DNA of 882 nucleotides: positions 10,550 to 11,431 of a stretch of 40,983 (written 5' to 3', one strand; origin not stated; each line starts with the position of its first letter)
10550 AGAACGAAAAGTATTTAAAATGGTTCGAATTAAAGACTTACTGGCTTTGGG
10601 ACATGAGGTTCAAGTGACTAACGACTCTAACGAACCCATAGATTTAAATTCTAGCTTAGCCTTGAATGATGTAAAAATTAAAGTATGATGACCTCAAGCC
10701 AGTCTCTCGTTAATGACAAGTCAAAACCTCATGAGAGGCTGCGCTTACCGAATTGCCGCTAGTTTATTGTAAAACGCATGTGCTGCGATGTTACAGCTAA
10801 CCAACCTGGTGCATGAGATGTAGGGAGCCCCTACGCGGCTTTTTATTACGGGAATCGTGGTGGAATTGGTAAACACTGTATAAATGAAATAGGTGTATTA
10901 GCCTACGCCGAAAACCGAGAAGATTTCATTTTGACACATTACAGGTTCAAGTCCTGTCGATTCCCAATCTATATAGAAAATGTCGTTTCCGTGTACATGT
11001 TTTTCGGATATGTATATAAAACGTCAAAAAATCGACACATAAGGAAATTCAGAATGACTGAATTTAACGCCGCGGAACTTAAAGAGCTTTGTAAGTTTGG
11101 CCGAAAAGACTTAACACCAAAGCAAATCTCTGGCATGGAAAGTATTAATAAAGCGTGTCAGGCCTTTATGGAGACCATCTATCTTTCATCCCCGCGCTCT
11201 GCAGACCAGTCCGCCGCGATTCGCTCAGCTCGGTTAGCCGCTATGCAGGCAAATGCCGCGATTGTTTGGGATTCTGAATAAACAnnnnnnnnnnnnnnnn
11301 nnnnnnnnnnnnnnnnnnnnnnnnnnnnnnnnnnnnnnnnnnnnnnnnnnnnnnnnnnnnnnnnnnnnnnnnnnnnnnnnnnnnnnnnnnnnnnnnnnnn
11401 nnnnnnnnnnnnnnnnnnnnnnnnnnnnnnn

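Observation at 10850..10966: tRNA-like RNA with intact acceptor, D and T arms but the anticodon arm replaced by a long capped helix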

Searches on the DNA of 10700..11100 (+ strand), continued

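Call 80: search_with_rna_model(model_id=R1, sources=[L150, L228, L229, L230, L233, L234, L235, L236, L238, L239, L240, L241], max_evalue=1, show_alignments=6)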
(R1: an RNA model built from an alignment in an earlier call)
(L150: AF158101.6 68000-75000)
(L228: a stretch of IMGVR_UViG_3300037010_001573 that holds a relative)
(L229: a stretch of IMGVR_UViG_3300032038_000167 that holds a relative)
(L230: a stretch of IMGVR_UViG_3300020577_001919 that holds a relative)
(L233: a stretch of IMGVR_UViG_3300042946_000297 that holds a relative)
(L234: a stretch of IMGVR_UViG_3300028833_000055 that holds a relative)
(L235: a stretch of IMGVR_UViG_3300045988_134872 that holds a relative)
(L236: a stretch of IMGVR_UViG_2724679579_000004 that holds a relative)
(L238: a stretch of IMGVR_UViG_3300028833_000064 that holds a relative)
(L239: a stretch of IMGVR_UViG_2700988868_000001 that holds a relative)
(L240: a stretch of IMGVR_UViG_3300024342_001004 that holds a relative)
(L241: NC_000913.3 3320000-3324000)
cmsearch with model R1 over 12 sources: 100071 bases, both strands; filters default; matches with E-value up to 1: 45.
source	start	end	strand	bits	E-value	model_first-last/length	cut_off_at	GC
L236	12516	12602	-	48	4.3e-10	1-117/117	no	0.45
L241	2075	2160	-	41.5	2.2e-08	1-117/117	no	0.57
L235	9982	10057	+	41.3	2.4e-08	1-117/117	no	0.5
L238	1850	1973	-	41.2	2.6e-08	1-117/117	no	0.39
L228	4831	4946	-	40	5.2e-08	1-117/117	no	0.38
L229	31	106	-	38.4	1.4e-07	1-117/117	no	0.45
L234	4134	4263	-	38.4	1.4e-07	1-117/117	no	0.47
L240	4996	5125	-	38.4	1.4e-07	1-117/117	no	0.47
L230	593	685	-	37.7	2.1e-07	1-117/117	no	0.55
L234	2591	2676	-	37.1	3e-07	1-117/117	no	0.65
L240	3453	3538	-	37.1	3e-07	1-117/117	no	0.65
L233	10543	10644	+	34.9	1.1e-06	1-117/117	no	0.46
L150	4118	4206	-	33.8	2.2e-06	1-117/117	no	0.56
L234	2498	2583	-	33.1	3.4e-06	1-117/117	no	0.62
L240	3360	3445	-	33.1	3.4e-06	1-117/117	no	0.62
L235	5903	5988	+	30.4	1.7e-05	1-117/117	no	0.48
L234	2679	2753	-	28.5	5.2e-05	1-117/117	no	0.4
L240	3541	3615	-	28.5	5.2e-05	1-117/117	no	0.4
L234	8750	8824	-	25.1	0.0004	1-117/117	no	0.48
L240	9612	9686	-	25.1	0.0004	1-117/117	no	0.48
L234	7687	7762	-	24.9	0.00046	1-117/117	no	0.59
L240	8549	8624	-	24.9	0.00046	1-117/117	no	0.59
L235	5538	5614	+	23.3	0.0012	1-117/117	no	0.49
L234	5528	5648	-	22.7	0.0017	1-117/117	no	0.47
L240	6390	6510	-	22.7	0.0017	1-117/117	no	0.47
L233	7847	7924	+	22.3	0.0021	1-117/117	no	0.51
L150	2909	3002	-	21.9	0.0028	1-117/117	no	0.43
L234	4276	4360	-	21.9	0.0028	1-117/117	no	0.55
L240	5138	5222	-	21.9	0.0028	1-117/117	no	0.55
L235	6755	6823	+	21.9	0.0028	1-117/117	no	0.54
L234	9479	9621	-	21.7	0.0031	1-117/117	no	0.49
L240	10341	10483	-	21.7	0.0031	1-117/117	no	0.49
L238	2339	2481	-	20.7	0.0058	1-117/117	no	0.5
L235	5457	5533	+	20.6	0.006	1-117/117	no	0.53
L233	4915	5001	+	20.5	0.0065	1-117/117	no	0.57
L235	11239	11311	+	19.8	0.0097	1-117/117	no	0.49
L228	7396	7471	-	18.3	0.024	1-117/117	no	0.47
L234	9041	9157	-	16.4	0.074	1-117/117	no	0.47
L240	9903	10019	-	16.4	0.074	1-117/117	no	0.47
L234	4819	4895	-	16.4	0.076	1-117/117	no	0.51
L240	5681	5757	-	16.4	0.076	1-117/117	no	0.51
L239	7243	7303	+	15.7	0.11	1-73/117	3'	0.59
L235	11320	11386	+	15.1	0.17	1-117/117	no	0.45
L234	2963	3038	-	14.5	0.24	1-117/117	no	0.45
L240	3825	3900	-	14.5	0.24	1-117/117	no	0.45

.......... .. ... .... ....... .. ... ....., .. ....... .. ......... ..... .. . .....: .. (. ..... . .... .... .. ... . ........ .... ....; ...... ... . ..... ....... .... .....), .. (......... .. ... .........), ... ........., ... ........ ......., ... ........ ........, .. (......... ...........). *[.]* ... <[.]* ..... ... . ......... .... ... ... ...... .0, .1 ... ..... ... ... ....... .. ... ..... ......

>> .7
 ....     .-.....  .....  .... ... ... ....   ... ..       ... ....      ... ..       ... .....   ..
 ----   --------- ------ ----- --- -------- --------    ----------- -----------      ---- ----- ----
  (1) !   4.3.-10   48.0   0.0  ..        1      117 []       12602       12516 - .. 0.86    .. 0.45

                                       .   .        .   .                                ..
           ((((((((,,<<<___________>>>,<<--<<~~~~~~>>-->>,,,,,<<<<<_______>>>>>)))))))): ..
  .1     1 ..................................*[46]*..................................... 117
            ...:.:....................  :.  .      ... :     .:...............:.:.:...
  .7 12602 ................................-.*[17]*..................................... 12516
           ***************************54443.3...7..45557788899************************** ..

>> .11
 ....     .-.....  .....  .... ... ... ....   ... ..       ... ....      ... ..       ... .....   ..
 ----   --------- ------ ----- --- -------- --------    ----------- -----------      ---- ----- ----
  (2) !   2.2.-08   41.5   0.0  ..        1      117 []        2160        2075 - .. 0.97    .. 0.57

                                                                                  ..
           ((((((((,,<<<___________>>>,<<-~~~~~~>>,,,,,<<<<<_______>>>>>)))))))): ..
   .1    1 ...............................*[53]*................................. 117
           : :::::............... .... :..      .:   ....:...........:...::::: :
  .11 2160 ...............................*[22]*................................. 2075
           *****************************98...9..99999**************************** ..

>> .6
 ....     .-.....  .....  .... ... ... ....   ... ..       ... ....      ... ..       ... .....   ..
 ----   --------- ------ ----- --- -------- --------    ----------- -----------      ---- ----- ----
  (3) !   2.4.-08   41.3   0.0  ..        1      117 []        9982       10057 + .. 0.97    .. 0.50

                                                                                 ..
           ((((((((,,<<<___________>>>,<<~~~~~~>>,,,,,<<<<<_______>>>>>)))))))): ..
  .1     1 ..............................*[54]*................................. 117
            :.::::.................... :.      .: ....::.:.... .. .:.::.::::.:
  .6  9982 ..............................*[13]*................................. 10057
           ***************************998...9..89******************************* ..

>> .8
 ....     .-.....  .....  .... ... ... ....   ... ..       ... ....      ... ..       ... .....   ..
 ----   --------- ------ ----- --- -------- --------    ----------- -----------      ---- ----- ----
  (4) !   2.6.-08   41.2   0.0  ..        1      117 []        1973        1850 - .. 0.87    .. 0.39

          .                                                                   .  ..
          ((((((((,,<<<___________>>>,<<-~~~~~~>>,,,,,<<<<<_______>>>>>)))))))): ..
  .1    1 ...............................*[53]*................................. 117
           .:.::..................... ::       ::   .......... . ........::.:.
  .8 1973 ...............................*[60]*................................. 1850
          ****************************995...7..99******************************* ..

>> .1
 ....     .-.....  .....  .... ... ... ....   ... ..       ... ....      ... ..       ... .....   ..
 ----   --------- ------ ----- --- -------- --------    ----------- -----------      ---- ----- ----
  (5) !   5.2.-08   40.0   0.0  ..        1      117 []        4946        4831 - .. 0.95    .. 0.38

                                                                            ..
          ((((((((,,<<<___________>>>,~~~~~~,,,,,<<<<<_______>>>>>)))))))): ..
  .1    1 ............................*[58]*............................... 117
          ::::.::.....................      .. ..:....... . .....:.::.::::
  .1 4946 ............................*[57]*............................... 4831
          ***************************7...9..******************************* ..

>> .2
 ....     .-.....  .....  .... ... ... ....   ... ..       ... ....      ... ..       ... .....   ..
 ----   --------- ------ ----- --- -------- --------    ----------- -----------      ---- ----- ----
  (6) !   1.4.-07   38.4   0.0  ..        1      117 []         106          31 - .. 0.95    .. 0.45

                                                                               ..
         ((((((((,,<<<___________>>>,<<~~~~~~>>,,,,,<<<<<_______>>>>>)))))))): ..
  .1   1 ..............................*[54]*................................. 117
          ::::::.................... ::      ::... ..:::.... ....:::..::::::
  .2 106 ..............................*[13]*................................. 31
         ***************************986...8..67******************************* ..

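Call 94: search_with_rna_model(model_id=R1, sources=[L057, L108, L119, L144, L112, L141, L109, L034, L117, L138, L191, L105, L139, L104, L063, L111, L193], max_evalue=0.05, make_alignment=true)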
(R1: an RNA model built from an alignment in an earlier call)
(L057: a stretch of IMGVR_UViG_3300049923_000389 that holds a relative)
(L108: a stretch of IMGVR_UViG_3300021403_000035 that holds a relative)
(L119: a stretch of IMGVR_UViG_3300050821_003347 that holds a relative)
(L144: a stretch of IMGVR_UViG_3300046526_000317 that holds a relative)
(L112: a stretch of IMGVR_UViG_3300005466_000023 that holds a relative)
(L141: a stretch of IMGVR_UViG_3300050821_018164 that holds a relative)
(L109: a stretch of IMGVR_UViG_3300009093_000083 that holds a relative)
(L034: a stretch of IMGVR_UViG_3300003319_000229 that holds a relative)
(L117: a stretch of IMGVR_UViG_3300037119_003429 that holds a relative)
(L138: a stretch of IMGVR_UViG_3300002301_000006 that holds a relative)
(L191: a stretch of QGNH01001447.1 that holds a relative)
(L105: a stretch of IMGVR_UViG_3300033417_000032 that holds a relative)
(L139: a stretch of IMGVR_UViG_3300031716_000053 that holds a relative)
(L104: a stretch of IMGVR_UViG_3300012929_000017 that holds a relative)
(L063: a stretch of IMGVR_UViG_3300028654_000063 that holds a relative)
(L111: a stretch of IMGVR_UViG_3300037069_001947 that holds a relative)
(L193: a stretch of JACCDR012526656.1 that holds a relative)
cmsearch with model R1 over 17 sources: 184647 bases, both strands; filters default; matches with E-value up to 0.05: 17.
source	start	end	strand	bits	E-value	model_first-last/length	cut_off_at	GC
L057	3326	3441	+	43.1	1.5e-08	1-117/117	no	0.36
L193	205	302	-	33.9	3.7e-06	1-117/117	no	0.55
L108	6889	6994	-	30.5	3e-05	1-117/117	no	0.54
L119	3829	3941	-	28.4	0.0001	1-117/117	no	0.58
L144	153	269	-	28.2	0.00011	1-117/117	no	0.56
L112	11542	11689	+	27.9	0.00014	1-117/117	no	0.56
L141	4726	4849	-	27.5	0.00017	1-117/117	no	0.58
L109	2661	2809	-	27.4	0.00019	1-117/117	no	0.58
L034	2554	2657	-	26.7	0.00028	1-117/117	no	0.5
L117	1999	2101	+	25.9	0.00047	1-117/117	no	0.53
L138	1400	1523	-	25.8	0.0005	1-117/117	no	0.48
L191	1730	1830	-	25.3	0.00065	1-117/117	no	0.5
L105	4008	4133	-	25.1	0.00077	1-117/117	no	0.56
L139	6463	6621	-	24.7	0.00096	1-117/117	no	0.48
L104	4523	4647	-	24.4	0.0011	1-117/117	no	0.5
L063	8681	8814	+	22.7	0.0032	1-117/117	no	0.42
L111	5030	5167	-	21.6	0.0061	1-117/117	no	0.55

Alignment A8: 17 matches aligned to the model, 261 columns, each read 5' to 3' on its own strand. Consensus structure (alignment columns), stored with it:
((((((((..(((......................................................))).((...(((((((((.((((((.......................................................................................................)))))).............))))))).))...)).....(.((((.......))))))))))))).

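Call 115: search_with_rna_model(model_id=R1, sources=[window, L195, L354, L355, L356, L357, L358, L359, L360, L361, L362, L363, L364, L365, L366, L367], max_evalue=0.001, make_alignment=true)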
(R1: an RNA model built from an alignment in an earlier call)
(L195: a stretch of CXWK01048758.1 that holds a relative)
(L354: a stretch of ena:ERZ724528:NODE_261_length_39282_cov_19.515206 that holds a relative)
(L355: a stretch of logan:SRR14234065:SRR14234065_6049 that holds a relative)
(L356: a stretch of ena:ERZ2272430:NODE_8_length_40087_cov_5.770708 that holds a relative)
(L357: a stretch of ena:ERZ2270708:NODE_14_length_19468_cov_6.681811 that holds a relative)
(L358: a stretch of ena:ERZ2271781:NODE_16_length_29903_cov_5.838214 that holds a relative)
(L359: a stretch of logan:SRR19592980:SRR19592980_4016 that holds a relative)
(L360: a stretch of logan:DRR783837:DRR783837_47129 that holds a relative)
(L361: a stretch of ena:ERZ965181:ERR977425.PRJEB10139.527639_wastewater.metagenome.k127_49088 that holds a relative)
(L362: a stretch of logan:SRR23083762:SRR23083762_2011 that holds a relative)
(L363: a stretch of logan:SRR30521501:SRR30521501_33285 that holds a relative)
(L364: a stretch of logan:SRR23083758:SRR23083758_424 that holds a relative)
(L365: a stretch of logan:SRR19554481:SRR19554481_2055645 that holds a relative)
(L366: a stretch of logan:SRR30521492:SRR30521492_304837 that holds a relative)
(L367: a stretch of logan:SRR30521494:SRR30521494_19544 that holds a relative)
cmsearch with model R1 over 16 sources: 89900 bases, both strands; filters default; matches with E-value up to 0.001: 9.
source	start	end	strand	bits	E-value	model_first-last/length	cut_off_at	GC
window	10850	10966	+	151.3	4.7e-37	1-117/117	no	0.41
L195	4018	4134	-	104.7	6.6e-25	1-117/117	no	0.44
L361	1875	1991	+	104.7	6.6e-25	1-117/117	no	0.44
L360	1875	1991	+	95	2.2e-22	1-117/117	no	0.46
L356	1875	1991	+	93.7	4.8e-22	1-117/117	no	0.47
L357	1875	1991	+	93.7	4.8e-22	1-117/117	no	0.47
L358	1875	1991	+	93.7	4.8e-22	1-117/117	no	0.47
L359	1875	1991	+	92.9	7.7e-22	1-117/117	no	0.5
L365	1183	1271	+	30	1.9e-05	1-117/117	no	0.49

Alignment A11: 9 matches aligned to the model, 149 columns, each read 5' to 3' on its own strand. Consensus structure (alignment columns), stored with it:
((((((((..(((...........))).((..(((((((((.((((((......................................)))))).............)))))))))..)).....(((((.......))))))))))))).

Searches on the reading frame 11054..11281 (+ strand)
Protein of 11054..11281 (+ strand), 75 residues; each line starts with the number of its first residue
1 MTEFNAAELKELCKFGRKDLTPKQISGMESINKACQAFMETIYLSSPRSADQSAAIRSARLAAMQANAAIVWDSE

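Call 22: find_related_loci(query=window:11054-11281:+, collection=viral_contigs, flank=3000)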
Query window:11054-11281:+ (75 aa) in viral_contigs; peptide patterns used: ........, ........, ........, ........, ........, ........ (x = any residue, [..] = any of these).
51 stretches matched a pattern; 20 encode a relative of the query (tblastn E <= 1e-3); 20 distinct loci.
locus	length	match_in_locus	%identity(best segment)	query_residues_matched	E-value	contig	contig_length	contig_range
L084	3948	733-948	65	4-73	8e-25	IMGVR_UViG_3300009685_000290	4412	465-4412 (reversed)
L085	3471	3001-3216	65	4-73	8e-25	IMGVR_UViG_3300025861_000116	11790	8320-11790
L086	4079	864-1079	65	4-73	8e-25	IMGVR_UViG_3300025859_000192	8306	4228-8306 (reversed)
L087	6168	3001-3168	45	15-70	2e-10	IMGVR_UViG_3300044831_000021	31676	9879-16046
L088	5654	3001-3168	45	15-70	2e-10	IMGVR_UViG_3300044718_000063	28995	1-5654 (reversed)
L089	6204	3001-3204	42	4-73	3e-10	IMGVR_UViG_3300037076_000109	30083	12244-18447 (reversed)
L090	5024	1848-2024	44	15-73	7e-10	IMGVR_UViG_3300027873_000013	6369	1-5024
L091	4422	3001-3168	45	15-70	9e-10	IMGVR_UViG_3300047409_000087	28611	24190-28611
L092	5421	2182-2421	35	13-75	1e-9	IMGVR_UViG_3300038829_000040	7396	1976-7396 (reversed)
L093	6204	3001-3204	37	4-73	3e-9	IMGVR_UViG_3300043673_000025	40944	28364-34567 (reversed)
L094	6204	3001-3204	37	4-73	5e-9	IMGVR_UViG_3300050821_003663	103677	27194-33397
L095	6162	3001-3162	39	22-75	2e-7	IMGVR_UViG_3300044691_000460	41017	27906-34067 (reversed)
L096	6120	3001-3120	53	31-70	4e-7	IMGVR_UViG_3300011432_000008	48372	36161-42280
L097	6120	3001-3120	53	31-70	4e-7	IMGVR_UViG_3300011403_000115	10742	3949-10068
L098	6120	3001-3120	55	31-70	9e-7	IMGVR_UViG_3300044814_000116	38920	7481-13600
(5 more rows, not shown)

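Call 103: search_protein_families(library=pfam, proteins=[window:11054-11281:+], max_evalue=0.1)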
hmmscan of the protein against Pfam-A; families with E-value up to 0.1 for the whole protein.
window:11054-11281:+ (75 aa): 1 family
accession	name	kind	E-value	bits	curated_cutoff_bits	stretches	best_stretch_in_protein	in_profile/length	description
PF24729.2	Acb2_Tad1_hairpin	-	2.4e-05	24.9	27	1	18-70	3-56/58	Acb2/Tad1, hairpin domain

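Call 104: search_solved_structures(query=window:11054-11281:+, max_evalue=1, show_alignments=1)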
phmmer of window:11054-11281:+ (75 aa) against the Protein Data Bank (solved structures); distinct sequences matched with E-value up to 1: 0.

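Call 105: search_protein_families(library=phrogs, proteins=[window:11054-11281:+], max_evalue=0.001)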
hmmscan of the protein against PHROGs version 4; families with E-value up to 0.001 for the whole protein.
window:11054-11281:+ (75 aa): 2 families
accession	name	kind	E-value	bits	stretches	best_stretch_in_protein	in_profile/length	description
phrog_31113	-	unknown function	0.00065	20.8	1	27-70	35-78/166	-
phrog_1454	-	unknown function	0.00088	20.4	1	24-71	27-74/81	-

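Call 107: search_solved_structures(query=A10, max_evalue=1, show_alignments=1)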
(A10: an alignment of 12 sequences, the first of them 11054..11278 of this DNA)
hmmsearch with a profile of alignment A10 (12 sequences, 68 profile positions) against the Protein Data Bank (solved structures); distinct sequences matched with E-value up to 1: 0.

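Call 108: search_protein_families(library=pfam, alignment_id=A10, max_evalue=0.01)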
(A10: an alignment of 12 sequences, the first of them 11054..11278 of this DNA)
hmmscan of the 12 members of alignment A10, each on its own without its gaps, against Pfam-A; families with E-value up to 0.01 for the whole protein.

A. member 1, window:11054-11278:+ (75 aa): 1 family
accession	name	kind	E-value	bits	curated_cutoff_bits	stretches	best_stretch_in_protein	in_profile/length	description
PF24729.2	Acb2_Tad1_hairpin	-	2.4e-05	24.9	27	1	18-70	3-56/58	Acb2/Tad1, hairpin domain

B. families by the number of members that match (of 12 scanned): 1 family
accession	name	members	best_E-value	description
PF24729.2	Acb2_Tad1_hairpin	11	7.9e-14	Acb2/Tad1, hairpin domain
